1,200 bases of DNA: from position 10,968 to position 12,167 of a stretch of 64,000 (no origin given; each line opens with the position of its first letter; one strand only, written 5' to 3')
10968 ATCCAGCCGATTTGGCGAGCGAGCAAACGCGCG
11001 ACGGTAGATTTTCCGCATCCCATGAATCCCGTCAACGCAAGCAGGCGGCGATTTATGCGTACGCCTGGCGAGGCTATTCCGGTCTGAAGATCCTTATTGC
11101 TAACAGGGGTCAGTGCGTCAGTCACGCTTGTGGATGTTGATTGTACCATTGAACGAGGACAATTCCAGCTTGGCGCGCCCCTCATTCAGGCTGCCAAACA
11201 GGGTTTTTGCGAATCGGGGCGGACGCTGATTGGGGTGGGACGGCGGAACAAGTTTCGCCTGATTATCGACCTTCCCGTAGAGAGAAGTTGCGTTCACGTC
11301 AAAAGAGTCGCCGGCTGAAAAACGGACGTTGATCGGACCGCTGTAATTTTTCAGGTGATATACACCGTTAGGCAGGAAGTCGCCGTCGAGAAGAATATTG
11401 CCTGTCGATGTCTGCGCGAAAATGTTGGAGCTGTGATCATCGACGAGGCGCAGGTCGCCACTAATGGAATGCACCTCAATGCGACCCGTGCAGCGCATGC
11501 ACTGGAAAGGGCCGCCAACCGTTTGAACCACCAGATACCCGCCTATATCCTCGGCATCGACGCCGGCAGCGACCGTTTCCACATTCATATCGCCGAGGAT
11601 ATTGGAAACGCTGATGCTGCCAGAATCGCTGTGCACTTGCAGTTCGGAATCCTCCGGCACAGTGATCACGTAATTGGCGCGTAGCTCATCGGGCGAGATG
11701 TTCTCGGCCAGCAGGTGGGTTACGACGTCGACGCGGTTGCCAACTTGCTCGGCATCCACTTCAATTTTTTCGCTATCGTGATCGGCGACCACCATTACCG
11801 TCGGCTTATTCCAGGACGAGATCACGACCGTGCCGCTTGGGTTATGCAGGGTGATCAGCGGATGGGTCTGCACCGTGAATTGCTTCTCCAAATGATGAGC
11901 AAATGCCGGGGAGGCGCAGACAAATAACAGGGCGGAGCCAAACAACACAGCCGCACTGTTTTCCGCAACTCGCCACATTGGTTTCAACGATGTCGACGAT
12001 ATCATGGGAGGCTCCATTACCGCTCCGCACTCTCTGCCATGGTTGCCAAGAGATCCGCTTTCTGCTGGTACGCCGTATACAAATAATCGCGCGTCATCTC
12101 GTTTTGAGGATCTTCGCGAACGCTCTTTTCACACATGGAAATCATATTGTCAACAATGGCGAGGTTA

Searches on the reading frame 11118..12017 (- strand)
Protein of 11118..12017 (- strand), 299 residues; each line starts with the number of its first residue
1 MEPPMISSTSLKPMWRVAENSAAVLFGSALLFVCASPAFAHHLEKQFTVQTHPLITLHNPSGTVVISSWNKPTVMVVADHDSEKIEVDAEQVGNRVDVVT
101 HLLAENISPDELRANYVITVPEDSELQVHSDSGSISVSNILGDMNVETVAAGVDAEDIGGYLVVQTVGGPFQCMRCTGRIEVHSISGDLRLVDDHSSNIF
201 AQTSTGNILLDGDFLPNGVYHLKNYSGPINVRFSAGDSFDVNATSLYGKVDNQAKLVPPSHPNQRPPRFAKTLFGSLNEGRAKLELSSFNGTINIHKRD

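Call 40: search_protein_families(library=pfam, proteins=[window:11118-12017:-], max_evalue=0.001)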
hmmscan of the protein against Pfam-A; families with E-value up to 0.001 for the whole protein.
window:11118-12017:- (299 aa): 1 family
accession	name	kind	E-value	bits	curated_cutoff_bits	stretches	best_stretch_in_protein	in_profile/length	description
PF13349.12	DUF4097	-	2e-08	34.3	22.9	1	63-295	12-246/247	Toastrack DUF4097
